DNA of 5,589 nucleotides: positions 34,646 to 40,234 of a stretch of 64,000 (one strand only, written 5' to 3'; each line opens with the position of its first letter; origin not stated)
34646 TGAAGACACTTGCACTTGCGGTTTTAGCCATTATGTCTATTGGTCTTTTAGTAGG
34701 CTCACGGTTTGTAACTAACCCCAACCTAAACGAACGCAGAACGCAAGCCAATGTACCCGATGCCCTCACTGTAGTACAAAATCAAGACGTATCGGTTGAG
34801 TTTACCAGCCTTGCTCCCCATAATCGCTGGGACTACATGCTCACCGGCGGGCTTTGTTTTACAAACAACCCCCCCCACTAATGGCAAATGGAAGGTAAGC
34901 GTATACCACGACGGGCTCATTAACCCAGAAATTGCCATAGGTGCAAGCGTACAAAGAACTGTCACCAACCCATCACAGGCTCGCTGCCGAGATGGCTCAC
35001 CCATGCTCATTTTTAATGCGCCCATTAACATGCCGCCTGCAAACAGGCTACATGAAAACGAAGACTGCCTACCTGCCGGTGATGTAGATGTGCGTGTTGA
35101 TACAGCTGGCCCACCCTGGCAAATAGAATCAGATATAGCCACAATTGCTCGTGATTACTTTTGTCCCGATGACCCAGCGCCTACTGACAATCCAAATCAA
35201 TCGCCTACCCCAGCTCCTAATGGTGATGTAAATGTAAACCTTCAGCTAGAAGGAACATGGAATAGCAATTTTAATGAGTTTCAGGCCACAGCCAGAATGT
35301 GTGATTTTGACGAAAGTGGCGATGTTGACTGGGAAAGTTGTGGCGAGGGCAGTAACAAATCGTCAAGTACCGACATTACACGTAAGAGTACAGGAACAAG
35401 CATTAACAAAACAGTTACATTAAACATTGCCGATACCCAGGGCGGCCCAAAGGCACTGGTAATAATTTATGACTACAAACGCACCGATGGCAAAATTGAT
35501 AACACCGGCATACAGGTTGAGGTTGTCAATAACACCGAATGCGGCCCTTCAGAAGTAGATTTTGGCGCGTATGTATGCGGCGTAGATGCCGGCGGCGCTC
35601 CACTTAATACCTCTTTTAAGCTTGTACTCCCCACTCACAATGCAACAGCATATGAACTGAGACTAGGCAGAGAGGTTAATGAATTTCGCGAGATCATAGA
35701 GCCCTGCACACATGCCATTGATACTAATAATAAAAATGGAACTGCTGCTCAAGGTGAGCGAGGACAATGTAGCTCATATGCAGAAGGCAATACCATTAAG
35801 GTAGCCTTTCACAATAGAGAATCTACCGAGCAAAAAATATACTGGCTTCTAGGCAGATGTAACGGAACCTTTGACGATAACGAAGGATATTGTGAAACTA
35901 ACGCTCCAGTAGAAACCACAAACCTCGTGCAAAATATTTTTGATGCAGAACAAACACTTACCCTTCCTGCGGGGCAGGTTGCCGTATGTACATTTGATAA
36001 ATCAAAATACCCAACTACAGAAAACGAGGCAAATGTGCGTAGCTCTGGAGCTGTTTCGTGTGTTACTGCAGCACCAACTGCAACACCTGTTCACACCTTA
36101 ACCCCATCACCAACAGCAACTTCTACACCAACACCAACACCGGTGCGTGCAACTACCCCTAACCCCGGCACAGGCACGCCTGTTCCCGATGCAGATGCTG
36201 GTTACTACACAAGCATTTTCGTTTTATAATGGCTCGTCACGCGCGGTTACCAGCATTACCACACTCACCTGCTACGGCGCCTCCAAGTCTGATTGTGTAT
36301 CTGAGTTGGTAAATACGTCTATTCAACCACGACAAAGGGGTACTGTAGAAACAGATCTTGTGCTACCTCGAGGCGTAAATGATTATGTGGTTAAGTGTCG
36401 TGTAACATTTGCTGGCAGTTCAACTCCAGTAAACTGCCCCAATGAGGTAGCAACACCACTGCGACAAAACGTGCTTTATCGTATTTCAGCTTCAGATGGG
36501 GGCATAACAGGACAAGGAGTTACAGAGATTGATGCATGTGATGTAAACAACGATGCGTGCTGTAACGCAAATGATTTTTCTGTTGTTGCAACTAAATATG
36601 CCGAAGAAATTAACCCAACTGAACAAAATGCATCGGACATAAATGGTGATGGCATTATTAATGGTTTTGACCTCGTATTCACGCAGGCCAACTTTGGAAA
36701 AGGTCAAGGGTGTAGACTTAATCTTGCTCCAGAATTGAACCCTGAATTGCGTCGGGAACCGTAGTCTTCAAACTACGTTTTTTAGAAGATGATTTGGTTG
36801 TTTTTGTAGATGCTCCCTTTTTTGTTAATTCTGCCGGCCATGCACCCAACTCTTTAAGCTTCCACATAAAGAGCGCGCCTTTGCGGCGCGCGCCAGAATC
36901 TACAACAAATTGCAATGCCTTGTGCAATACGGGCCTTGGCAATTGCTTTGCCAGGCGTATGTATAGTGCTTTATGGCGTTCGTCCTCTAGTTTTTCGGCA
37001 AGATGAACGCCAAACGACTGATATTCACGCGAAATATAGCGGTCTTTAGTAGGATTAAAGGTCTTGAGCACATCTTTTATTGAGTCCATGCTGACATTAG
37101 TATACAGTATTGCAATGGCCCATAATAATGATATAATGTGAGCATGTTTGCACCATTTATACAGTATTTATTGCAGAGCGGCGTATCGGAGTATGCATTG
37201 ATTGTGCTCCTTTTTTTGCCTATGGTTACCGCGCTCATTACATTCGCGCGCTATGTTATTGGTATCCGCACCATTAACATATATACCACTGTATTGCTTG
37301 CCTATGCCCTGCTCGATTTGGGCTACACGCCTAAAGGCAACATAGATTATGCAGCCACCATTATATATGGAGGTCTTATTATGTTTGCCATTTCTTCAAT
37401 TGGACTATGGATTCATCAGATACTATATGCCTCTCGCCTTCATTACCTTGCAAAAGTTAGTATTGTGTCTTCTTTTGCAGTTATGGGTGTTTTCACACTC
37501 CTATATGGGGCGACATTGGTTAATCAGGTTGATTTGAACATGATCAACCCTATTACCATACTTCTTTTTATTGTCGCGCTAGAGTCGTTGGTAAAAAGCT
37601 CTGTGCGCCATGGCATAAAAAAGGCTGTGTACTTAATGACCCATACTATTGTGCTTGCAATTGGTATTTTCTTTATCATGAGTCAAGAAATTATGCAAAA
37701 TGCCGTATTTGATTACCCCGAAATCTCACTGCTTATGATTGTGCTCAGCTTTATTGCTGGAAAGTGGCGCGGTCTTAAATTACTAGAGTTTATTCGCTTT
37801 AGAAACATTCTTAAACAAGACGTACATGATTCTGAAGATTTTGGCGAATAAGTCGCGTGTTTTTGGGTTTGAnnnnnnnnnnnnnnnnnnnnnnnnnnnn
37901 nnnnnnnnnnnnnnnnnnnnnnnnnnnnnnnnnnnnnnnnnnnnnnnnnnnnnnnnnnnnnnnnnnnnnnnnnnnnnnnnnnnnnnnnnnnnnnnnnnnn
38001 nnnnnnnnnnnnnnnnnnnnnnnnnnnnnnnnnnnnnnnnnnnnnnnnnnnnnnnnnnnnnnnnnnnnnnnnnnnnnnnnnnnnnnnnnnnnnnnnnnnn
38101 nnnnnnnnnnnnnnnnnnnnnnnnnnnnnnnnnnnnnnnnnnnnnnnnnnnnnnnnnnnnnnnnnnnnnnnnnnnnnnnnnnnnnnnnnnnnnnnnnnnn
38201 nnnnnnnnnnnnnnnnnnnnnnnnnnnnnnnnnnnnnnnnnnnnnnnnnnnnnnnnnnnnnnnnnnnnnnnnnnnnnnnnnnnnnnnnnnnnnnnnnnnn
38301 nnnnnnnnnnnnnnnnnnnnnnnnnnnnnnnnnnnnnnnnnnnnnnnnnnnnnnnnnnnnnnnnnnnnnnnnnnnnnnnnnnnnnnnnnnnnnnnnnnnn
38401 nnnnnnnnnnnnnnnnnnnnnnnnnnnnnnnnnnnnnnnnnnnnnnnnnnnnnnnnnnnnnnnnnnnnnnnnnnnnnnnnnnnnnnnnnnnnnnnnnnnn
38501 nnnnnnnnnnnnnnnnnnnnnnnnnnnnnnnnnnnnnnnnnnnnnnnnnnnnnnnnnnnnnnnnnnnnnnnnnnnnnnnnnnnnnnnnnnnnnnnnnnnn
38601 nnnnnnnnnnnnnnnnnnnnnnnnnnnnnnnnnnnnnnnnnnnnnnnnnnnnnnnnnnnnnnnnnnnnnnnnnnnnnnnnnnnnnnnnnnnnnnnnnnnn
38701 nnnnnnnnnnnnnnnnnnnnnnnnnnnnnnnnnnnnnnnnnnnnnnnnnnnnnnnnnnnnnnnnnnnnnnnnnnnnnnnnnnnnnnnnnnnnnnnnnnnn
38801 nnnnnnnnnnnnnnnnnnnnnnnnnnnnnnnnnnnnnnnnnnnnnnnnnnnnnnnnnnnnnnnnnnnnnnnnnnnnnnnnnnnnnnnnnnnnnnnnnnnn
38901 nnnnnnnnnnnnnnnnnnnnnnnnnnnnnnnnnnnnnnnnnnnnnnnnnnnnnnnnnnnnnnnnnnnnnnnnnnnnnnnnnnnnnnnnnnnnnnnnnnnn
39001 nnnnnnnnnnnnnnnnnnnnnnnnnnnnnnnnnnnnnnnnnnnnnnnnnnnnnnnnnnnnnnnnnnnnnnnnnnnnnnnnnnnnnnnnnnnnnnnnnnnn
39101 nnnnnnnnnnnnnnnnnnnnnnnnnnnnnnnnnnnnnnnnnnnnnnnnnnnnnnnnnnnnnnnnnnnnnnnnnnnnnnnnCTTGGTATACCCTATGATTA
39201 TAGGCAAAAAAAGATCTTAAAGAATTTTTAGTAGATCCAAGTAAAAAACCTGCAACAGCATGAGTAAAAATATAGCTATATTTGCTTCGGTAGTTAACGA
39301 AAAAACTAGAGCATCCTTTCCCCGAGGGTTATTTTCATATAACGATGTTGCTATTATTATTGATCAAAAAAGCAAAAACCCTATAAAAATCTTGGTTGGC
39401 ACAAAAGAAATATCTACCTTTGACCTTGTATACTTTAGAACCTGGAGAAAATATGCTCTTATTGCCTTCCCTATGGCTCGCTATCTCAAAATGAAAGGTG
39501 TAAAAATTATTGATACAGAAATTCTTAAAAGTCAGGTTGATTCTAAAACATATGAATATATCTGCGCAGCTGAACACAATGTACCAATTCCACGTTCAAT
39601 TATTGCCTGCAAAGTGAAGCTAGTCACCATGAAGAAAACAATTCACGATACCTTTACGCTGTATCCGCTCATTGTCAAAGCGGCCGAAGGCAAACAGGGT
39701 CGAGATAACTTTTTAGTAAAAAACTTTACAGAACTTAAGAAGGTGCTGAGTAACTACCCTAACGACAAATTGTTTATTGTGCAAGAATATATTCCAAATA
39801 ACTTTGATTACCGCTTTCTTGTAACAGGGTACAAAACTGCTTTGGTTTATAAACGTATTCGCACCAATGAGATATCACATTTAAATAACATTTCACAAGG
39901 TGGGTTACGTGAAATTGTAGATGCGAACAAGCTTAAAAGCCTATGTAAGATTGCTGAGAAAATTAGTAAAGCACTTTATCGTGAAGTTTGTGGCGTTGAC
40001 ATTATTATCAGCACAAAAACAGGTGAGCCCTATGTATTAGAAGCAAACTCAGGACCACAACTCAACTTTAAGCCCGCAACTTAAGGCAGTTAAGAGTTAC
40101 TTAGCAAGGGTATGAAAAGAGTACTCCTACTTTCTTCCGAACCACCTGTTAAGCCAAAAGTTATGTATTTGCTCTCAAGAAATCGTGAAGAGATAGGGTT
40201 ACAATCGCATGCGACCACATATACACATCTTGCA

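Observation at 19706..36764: Iterated cohesin/dockerin gene array with vWA and Cys-rich payloads and no carbohydrate-active enzymes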

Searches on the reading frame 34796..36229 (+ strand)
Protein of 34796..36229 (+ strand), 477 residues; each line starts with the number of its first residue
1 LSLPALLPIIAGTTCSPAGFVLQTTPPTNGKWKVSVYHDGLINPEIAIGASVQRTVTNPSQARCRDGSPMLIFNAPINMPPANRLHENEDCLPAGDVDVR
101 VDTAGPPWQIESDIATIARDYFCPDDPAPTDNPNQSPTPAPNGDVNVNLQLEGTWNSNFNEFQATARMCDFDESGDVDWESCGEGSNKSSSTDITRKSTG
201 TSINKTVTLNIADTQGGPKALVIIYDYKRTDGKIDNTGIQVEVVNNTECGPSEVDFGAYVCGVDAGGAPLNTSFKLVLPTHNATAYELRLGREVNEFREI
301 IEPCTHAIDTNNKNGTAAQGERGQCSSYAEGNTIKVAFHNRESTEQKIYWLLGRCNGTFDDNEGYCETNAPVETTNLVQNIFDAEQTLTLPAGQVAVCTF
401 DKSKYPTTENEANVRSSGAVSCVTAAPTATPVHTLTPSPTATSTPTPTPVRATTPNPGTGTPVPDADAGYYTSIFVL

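Call 4: search_protein_families(library=pfam, max_evalue=0.1, proteins=[window:34796-36229:+])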
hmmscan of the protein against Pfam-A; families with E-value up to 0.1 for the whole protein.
window:34796-36229:+ (477 aa): 0 families

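Call 104: search_solved_structures(query=window:34796-36229:+, max_evalue=0.1)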
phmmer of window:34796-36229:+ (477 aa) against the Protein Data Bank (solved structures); distinct sequences matched with E-value up to 0.1: 0.

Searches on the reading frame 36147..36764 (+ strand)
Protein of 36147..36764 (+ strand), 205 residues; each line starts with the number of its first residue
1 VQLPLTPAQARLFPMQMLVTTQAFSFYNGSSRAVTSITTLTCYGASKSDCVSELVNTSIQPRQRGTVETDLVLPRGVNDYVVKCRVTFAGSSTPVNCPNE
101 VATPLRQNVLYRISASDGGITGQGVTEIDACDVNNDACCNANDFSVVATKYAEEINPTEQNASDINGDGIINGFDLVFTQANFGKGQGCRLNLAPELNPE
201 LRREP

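Call 4: search_protein_families(library=pfam, max_evalue=0.1, proteins=[window:36147-36764:+])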
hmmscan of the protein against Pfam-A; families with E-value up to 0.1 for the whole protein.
window:36147-36764:+ (205 aa): 1 family
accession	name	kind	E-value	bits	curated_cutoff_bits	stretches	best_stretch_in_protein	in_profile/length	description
PF00404.24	Dockerin_1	-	3.9e-07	30.6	22.9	1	132-177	3-50/57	Dockerin type I domain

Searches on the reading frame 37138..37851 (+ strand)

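Call 4: search_protein_families(library=pfam, max_evalue=0.1, proteins=[window:37138-37851:+])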
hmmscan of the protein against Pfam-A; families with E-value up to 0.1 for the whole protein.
window:37138-37851:+ (237 aa): 2 families
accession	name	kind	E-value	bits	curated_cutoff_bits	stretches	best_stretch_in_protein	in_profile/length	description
PF14402.11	7TM_transglut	-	2.1e-14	54.1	25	1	22-224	57-247/248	7 transmembrane helices usually fused to an inactive transglutaminase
PF07811.17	TadE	-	0.058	14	22.9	1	17-40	5-28/43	TadE-like protein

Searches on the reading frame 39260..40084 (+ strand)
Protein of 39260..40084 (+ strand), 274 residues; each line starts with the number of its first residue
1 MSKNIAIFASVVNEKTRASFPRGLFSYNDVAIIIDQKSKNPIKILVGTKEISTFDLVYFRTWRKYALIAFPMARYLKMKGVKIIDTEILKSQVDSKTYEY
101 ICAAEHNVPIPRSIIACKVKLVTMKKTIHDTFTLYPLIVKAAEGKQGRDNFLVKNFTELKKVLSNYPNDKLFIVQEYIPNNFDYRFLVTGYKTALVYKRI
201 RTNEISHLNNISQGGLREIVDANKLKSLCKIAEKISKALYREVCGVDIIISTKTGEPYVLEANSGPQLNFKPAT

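Call 50: search_protein_families(library=pfam, max_evalue=0.01, proteins=[window:39260-40084:+])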
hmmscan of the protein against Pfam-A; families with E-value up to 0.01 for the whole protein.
window:39260-40084:+ (274 aa): 6 families
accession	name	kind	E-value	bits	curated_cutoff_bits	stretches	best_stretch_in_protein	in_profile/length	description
PF08443.16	RimK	-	6.2e-18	65.5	21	1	104-269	12-170/188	RimK-like ATP-grasp domain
PF02655.19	ATP-grasp_3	-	2.7e-08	34.5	23.2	1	97-264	7-155/160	ATP-grasp domain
PF03133.20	TTL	-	8.9e-06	25.6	20.1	0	114-180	43-108/292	Tubulin-tyrosine ligase family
PF14397.11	ATPgrasp_ST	-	2e-05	24.4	31.4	0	224-270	214-260/278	Sugar-transfer associated ATP-grasp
PF14398.11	ATPgrasp_YheCD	-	0.00041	20.1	26.8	0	147-268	83-229/255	YheC/D like ATP-grasp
PF18903.5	DUF5659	-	0.00059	20.1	23.6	0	64-87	3-26/75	Domain of unknown function (DUF5659)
